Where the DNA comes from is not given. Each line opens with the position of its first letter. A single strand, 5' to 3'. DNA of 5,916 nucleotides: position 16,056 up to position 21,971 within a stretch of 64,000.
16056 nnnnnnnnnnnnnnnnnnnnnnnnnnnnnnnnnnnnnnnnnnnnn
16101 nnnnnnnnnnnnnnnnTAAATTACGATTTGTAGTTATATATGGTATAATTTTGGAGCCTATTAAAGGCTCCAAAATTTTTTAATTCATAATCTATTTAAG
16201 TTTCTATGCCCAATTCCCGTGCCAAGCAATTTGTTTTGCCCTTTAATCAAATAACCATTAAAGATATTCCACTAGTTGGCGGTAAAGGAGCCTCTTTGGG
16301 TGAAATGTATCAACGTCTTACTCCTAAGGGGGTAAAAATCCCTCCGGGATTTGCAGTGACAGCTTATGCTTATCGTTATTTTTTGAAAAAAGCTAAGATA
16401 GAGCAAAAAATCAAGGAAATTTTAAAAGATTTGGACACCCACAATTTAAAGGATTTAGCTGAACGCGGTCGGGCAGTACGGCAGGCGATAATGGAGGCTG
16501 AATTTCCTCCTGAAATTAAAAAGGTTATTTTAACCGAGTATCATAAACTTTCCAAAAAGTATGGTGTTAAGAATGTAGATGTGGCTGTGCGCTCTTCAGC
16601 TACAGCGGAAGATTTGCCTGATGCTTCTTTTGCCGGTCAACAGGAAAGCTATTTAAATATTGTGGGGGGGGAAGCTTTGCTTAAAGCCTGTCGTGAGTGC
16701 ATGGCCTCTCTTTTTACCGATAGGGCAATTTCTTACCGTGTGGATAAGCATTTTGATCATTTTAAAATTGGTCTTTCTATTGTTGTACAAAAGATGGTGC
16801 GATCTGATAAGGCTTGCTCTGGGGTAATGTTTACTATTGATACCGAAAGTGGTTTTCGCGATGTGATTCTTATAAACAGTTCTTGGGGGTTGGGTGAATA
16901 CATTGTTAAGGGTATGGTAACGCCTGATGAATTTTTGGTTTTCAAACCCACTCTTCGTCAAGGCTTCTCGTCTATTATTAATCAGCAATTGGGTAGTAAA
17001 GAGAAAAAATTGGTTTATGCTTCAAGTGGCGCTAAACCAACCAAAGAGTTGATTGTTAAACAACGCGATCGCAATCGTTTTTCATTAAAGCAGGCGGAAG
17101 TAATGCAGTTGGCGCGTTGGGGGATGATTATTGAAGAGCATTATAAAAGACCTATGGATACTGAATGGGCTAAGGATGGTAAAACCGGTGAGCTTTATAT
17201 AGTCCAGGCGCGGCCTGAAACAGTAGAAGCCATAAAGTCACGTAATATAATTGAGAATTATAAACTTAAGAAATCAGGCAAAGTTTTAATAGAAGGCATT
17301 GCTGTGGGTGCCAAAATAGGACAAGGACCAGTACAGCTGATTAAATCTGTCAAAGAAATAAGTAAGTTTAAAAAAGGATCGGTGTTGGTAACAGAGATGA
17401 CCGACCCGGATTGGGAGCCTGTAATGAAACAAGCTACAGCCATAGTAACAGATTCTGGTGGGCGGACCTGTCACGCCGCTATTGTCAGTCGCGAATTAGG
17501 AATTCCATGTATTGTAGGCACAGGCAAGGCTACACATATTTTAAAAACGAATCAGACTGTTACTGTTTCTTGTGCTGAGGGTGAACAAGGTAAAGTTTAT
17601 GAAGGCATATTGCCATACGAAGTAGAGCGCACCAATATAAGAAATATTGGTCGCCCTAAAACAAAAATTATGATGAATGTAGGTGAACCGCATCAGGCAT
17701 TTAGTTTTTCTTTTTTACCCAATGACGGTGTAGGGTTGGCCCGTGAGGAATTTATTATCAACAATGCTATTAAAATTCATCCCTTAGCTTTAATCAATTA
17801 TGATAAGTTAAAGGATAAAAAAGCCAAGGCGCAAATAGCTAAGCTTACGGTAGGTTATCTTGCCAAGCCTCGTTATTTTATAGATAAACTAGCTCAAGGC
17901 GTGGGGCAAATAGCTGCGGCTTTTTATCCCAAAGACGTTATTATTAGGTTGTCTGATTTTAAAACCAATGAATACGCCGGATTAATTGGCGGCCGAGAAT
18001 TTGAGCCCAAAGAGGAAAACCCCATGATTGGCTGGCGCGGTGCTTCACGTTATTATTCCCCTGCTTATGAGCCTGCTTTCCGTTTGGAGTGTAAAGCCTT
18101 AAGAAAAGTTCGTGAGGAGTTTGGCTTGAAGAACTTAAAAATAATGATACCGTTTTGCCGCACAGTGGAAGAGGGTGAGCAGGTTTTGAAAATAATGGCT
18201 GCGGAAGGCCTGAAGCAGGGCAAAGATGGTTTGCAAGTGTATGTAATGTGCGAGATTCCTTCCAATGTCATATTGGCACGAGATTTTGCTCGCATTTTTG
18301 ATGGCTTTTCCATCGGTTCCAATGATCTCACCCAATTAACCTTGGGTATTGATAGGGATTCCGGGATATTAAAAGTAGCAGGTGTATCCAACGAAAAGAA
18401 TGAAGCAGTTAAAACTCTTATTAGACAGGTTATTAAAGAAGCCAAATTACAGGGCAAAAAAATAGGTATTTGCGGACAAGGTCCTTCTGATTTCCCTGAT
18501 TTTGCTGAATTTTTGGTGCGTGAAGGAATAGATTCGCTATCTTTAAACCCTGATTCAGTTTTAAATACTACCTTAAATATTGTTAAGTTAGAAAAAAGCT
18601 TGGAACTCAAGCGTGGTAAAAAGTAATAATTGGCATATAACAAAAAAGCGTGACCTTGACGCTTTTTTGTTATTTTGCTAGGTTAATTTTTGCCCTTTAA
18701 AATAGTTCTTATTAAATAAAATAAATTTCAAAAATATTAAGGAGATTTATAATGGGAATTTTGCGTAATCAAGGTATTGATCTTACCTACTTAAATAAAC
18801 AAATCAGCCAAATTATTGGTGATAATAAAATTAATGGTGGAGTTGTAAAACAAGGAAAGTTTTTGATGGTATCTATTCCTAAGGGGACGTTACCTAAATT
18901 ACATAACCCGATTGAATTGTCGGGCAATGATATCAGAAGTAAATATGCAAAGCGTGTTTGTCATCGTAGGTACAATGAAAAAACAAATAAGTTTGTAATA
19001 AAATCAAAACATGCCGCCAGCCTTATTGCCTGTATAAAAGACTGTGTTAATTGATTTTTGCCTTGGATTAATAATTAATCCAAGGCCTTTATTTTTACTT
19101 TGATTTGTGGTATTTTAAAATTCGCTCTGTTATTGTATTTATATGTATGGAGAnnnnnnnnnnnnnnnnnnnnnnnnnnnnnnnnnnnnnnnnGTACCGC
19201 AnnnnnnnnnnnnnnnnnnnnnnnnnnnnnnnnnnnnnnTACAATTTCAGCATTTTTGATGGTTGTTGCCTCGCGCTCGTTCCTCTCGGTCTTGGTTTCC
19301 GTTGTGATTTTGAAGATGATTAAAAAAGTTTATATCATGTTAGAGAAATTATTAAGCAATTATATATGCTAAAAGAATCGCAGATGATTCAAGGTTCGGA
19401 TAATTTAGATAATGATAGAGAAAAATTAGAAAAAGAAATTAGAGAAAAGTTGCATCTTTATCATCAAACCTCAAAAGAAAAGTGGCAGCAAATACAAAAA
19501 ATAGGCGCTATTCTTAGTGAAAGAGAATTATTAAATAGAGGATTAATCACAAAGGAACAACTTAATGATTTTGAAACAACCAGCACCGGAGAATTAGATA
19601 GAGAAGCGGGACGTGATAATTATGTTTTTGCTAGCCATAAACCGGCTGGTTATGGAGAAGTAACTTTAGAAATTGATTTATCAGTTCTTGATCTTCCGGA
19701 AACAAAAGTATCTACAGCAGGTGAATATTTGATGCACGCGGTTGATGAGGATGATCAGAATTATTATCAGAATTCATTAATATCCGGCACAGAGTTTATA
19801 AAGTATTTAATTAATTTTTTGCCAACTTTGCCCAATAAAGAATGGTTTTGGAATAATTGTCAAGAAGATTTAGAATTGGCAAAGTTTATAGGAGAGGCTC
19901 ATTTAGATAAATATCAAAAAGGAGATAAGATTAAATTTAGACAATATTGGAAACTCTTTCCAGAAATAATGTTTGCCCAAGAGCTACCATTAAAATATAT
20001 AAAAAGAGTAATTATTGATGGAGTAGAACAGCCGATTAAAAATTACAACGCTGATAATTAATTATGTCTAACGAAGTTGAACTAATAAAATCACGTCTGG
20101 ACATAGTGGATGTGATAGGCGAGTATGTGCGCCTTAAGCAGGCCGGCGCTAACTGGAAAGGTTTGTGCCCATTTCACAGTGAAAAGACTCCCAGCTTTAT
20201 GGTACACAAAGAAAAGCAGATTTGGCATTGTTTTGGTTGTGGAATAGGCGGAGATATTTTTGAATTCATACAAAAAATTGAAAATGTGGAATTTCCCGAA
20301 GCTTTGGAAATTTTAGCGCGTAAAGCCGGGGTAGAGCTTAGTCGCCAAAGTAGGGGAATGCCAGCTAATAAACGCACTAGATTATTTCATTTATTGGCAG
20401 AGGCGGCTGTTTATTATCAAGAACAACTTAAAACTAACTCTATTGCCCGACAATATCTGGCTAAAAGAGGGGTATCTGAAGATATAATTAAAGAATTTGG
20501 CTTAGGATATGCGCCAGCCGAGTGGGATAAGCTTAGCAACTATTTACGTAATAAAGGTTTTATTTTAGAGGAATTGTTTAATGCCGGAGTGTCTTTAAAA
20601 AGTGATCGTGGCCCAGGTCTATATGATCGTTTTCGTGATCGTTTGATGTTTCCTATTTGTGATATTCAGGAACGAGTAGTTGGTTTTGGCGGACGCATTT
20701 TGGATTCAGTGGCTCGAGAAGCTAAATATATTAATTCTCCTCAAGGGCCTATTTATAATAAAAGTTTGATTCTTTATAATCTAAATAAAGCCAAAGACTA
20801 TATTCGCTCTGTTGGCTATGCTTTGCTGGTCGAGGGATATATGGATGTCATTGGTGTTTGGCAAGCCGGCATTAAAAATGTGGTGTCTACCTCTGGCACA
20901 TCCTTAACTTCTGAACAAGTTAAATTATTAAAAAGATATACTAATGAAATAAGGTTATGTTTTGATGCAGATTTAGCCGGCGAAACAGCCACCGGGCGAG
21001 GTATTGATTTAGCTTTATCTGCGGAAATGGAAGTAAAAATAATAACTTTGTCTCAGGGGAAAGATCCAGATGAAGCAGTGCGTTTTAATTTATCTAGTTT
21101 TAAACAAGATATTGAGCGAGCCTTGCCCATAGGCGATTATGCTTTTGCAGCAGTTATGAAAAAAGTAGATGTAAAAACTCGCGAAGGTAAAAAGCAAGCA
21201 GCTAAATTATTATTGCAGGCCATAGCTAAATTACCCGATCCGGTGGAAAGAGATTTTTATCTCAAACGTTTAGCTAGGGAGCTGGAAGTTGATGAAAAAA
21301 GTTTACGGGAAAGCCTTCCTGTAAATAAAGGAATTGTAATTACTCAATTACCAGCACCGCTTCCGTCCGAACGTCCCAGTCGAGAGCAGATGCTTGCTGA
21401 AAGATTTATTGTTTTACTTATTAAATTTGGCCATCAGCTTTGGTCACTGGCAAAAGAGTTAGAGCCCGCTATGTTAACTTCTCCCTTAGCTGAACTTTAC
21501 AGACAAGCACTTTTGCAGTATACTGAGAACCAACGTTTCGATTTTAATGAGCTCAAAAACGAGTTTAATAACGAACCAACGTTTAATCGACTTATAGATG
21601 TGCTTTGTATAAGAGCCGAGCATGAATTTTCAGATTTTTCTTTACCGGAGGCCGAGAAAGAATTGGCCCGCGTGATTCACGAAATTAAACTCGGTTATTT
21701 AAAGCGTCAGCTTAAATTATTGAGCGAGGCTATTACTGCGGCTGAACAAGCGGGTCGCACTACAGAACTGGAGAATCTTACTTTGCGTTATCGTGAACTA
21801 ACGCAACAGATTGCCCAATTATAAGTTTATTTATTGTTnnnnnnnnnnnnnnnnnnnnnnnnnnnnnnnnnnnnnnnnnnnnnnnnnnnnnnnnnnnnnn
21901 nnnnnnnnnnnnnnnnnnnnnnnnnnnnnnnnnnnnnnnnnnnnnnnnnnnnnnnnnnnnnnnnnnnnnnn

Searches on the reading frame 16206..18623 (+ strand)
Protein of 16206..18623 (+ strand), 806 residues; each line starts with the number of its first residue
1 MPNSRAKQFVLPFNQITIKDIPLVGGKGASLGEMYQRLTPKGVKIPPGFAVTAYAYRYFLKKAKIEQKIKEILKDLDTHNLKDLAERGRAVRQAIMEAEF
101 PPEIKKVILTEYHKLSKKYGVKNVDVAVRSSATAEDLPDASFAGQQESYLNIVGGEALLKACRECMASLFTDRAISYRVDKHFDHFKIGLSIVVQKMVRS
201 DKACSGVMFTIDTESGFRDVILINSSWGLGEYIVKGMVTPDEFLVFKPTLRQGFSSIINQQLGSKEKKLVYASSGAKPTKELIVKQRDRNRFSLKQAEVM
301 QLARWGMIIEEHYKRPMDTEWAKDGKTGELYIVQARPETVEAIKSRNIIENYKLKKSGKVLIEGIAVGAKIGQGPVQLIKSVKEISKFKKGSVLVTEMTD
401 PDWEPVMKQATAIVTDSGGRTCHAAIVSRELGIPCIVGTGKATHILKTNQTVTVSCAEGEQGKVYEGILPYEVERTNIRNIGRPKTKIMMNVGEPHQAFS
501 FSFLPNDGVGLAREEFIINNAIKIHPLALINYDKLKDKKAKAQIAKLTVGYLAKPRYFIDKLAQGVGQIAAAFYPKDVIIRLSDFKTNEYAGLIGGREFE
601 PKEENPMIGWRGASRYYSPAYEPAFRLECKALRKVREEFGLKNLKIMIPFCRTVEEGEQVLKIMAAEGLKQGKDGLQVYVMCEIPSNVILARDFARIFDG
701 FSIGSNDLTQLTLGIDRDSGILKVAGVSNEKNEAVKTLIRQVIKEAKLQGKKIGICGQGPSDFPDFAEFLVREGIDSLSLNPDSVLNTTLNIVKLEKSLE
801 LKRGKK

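Call 60: search_protein_families(library=pfam, proteins=[window:16206-18623:+], max_evalue=0.0001)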
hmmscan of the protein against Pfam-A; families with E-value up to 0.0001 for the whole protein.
window:16206-18623:+ (806 aa): 3 families
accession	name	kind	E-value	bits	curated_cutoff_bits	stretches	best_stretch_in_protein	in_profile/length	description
PF01326.24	PPDK_N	-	6.4e-124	413.9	27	1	22-352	2-324/328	Pyruvate phosphate dikinase, AMP/ATP-binding domain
PF02896.24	PEP-utilizers_C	-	2e-60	204.9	22.8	1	485-794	19-290/293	PEP-utilising enzyme, PEP-binding domain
PF00391.29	PEP-utilizers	-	1.8e-27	95.2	23.1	1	388-459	1-72/72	PEP-utilising enzyme, mobile domain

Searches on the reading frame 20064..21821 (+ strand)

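Call 33: search_protein_families(library=pfam, proteins=[window:20064-21821:+], max_evalue=0.0001)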
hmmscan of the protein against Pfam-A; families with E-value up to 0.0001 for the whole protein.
window:20064-21821:+ (586 aa): 6 families
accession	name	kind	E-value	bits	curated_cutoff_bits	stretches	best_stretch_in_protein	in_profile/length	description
PF08275.17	DNAG_N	-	1.6e-40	138.6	26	1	117-244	1-128/128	DNA primase catalytic core, N-terminal domain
PF01807.25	Zn_ribbon_DnaG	-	2.3e-36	124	24.9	1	4-95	5-96/98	CHC2 zinc finger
PF13155.12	Toprim_2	-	4.5e-25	88.3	22.1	1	255-338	2-87/88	Toprim-like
PF13662.12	Toprim_4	-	2e-17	63.6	25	1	253-327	3-84/85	Toprim domain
PF10410.14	DnaB_bind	-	2e-14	54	20.6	1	358-411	2-55/56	DnaB-helicase binding domain of primase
PF01751.28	Toprim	-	1.5e-10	41.5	23.1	1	254-319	3-86/96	Toprim domain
